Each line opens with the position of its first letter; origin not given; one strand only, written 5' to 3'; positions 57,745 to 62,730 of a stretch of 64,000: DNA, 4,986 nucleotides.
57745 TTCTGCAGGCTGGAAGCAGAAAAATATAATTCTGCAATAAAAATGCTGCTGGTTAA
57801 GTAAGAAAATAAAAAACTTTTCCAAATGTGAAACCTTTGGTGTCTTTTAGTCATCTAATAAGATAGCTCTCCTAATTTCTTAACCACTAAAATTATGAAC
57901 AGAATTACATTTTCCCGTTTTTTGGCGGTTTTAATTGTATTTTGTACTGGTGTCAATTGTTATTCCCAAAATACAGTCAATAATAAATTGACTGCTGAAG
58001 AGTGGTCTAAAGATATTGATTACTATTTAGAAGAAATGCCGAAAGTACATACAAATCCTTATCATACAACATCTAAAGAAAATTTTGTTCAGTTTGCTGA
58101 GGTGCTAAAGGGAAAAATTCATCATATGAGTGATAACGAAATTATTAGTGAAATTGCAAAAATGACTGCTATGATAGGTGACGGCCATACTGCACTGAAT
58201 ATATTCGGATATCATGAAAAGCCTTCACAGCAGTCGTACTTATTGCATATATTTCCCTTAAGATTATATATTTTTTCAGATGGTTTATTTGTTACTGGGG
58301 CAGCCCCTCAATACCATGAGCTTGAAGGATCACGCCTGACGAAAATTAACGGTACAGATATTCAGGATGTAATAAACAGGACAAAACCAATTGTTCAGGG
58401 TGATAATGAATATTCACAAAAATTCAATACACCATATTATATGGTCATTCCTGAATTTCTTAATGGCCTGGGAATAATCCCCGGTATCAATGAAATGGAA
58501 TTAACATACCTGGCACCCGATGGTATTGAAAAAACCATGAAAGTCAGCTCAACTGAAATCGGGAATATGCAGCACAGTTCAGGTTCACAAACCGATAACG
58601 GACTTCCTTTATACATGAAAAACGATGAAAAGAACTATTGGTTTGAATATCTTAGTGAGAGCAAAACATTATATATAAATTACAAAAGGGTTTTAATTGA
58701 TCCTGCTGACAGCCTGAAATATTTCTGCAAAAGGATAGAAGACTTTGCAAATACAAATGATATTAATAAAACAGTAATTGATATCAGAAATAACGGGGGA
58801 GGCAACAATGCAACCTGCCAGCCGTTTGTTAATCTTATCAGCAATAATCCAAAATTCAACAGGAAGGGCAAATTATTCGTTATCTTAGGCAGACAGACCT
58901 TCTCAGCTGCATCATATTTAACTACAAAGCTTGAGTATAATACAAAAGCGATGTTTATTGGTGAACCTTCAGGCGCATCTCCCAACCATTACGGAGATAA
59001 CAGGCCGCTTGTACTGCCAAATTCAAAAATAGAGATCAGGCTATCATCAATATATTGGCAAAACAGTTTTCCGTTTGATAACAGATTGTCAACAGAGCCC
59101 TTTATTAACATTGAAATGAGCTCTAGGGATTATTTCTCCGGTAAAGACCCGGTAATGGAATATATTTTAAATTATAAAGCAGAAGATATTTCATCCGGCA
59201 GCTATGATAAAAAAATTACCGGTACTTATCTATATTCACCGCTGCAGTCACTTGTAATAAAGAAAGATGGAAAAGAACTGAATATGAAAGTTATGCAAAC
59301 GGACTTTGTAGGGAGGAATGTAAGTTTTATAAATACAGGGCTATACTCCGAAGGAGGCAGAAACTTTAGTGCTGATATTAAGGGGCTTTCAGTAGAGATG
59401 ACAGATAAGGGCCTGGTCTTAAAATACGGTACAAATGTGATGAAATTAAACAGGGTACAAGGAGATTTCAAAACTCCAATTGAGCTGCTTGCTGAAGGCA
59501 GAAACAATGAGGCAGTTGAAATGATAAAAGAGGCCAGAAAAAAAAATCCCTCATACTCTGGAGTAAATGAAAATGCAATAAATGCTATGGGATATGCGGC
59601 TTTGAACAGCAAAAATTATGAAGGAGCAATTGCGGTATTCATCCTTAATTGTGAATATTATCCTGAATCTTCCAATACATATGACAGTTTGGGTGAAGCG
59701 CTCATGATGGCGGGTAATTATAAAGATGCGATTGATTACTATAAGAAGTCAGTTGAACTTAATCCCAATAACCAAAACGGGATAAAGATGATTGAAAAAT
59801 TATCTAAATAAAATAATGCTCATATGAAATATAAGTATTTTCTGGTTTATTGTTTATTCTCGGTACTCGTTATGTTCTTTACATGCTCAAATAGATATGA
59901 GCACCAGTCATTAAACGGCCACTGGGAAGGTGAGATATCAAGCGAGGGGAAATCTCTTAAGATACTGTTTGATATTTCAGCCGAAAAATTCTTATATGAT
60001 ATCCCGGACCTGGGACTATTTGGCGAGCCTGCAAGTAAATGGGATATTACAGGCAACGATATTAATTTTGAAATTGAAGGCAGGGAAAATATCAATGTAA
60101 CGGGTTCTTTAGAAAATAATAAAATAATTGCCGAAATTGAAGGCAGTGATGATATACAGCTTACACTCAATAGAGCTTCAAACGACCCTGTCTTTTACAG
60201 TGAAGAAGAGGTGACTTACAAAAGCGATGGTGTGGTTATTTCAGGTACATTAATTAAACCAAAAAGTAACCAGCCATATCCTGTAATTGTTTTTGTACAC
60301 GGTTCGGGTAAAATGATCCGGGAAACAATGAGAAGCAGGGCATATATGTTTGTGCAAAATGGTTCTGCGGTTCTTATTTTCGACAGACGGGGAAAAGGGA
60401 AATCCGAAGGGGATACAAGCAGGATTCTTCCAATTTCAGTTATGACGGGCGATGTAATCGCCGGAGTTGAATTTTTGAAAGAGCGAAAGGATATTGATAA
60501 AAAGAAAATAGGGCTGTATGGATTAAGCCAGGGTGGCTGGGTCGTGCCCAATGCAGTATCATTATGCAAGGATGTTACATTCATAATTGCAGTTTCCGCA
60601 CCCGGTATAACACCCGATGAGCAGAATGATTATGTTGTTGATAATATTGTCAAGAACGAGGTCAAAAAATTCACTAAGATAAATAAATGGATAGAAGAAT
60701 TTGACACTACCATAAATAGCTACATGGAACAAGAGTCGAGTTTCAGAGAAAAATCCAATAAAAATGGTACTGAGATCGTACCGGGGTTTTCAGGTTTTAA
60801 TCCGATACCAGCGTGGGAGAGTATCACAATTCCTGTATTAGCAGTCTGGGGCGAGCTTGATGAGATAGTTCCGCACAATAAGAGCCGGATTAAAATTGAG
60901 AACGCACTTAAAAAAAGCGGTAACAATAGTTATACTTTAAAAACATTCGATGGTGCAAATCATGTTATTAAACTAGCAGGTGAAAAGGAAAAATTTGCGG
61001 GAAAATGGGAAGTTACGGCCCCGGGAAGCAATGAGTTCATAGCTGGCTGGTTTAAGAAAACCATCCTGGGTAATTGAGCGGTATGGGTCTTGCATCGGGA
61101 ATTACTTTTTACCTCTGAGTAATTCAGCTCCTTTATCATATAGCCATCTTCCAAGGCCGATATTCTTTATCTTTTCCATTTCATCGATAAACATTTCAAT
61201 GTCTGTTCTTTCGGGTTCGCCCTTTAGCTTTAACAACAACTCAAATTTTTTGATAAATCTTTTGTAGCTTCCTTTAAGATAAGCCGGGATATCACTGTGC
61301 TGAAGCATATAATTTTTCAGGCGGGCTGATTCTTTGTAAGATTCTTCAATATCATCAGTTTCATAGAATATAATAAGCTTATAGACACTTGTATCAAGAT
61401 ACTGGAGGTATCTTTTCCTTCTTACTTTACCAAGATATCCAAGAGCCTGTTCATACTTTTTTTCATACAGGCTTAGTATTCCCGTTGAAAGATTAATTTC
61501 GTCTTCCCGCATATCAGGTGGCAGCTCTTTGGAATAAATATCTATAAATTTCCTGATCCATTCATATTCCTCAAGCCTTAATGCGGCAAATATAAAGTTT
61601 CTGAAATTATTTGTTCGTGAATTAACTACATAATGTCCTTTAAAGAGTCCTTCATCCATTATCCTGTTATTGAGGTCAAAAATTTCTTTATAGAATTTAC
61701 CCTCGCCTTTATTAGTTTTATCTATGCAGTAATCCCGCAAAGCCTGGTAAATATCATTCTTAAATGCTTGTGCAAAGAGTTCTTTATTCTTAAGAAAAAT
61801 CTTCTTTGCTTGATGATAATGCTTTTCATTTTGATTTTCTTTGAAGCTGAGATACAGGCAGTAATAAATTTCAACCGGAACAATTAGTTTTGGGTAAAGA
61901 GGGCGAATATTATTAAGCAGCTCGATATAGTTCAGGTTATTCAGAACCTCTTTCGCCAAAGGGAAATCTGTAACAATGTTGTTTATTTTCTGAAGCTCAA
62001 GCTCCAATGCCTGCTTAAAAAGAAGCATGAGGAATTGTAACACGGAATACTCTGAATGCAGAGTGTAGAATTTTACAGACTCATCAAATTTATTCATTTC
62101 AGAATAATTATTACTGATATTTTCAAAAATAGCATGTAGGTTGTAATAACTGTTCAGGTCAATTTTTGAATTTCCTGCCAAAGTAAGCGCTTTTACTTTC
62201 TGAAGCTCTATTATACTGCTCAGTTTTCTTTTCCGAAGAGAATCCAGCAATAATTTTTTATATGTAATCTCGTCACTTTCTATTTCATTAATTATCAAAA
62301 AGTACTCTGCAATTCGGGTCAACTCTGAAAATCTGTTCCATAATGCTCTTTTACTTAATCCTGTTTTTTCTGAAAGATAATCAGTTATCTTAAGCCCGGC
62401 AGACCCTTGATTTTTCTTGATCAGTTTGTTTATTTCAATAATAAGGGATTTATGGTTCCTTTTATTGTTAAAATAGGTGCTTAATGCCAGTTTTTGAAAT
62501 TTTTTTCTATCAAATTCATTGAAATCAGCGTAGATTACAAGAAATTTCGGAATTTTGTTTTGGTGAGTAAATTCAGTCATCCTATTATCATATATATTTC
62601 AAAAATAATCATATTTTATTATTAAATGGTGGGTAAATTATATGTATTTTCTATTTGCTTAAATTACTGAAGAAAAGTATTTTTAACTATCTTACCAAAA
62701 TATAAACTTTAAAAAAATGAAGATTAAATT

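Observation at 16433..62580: Expanded family of ~480-aa cytoplasmic helical-repeat proteins (five intact paralogs plus one relic) that I cannot assign to any named family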

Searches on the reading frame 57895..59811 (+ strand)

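Call 14: search_protein_families(library=pfam, proteins=[window:57895-59811:+], max_evalue=0.01)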
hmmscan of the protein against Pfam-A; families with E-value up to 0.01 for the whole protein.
window:57895-59811:+ (638 aa): 12 families
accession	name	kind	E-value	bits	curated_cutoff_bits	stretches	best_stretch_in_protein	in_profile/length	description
PF07719.23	TPR_2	-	1.2e-11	44.2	27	1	596-626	4-34/34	Tetratricopeptide repeat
PF00515.34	TPR_1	-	1.5e-09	37.7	27.8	1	599-626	7-34/34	Tetratricopeptide repeat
PF14559.12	TPR_19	-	1.4e-07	32.2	25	1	531-581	1-47/68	Tetratricopeptide repeat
PF13428.12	TPR_14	-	2.8e-07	31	23.5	1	595-627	3-35/44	Tetratricopeptide repeat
PF03572.23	Peptidase_S41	-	6.4e-07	29.5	24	0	275-308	16-48/165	Peptidase family S41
PF13432.12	TPR_16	-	4.1e-06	27.6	32.7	0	599-626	37-64/65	Tetratricopeptide repeat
PF13181.12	TPR_8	-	4.6e-05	23.7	25.7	1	595-626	3-34/34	Tetratricopeptide repeat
PF13424.12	TPR_12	-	7.8e-05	23.2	30.1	1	574-622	25-74/77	Tetratricopeptide repeat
PF23914.1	TPR_CcmH_CycH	-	0.00041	20.7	42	0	592-628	49-85/158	Cytochrome c-type biogenesis protein H TPR domain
PF13431.12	TPR_17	-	0.0028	18.2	24.4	0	587-613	7-33/34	Tetratricopeptide repeat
PF13176.12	TPR_7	-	0.003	18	27.9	0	596-625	2-31/36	Tetratricopeptide repeat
PF13174.12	TPR_6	-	0.0064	17.5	26.3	0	599-625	6-32/33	Tetratricopeptide repeat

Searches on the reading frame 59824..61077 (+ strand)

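Call 14: search_protein_families(library=pfam, proteins=[window:59824-61077:+], max_evalue=0.01)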
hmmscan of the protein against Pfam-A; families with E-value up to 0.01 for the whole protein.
window:59824-61077:+ (417 aa): 10 families
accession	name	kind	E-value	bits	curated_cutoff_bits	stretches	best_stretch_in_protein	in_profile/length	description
PF12146.15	Hydrolase_4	-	6.7e-19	68.6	27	1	151-286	3-133/239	Serine aminopeptidase, S33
PF00326.27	Peptidase_S9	-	4.3e-13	49.7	22.6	1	170-384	4-191/213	Prolyl oligopeptidase family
PF08840.17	BAAT_C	-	6e-11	43.2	20.9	1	214-383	9-161/210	BAAT / Acyl-CoA thioester hydrolase C terminal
PF02129.25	Peptidase_S15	-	2.4e-08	34.5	23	1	135-259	1-128/262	X-Pro dipeptidyl-peptidase (S15 family)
PF12697.13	Abhydrolase_6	-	2.7e-08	35.2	26.3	1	155-381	1-205/217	Alpha/beta hydrolase family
PF00561.26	Abhydrolase_1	-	9.3e-08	32.5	25.8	1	153-382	1-240/245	alpha/beta hydrolase fold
PF01738.24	DLH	-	1.1e-07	32.1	21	1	330-381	138-187/217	Dienelactone hydrolase family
PF20434.5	BD-FAE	-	2.7e-07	30.8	26.8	1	145-355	6-209/215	BD-FAE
PF05448.18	AXE1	-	1.7e-06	27.5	21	1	129-215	58-144/321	Acetyl xylan esterase (AXE1)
PF02230.22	Abhydrolase_2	-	2.6e-05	24.6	23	0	321-382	135-201/217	Phospholipase/Carboxylesterase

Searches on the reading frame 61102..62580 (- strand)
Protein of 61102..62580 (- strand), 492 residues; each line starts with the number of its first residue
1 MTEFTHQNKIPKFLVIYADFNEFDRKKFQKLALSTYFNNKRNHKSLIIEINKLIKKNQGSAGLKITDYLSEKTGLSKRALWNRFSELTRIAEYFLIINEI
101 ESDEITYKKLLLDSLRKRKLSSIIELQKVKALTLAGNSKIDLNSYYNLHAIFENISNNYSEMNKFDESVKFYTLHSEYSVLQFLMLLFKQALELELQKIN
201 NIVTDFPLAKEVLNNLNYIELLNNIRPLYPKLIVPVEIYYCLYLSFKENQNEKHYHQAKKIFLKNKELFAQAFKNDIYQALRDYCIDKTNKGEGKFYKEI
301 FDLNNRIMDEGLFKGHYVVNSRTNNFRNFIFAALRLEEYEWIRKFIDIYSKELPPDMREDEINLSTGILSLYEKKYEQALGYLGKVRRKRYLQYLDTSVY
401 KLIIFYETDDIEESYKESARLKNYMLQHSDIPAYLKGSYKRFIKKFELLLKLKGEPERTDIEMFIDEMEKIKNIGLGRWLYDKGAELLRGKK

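Call 4: search_protein_families(library=pfam, proteins=[window:61102-62580:-], max_evalue=1)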
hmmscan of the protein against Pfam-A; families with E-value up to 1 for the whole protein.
window:61102-62580:- (492 aa): 2 families
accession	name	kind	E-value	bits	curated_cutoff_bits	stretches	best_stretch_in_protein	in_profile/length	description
PF25064.1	ARM_TT21_5th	-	0.086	13.6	27.8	1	327-390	39-102/117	TT21 fifth ARM repeats domain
PF21990.2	SH2_1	-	0.15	12.9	27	0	401-463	37-99/108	SH2 domain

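Call 5: search_protein_families(library=ncbifam, proteins=[window:61102-62580:-], max_evalue=1)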
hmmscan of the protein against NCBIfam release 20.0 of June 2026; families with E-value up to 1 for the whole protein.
window:61102-62580:- (492 aa): 0 families

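Call 45: search_protein_families(library=padloc, proteins=[window:61102-62580:-], max_evalue=1)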
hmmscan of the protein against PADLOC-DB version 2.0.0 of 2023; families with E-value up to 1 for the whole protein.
window:61102-62580:- (492 aa): 0 families

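Call 46: search_protein_families(library=phrogs, proteins=[window:61102-62580:-], max_evalue=1)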
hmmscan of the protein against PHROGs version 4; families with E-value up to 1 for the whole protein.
window:61102-62580:- (492 aa): 0 families
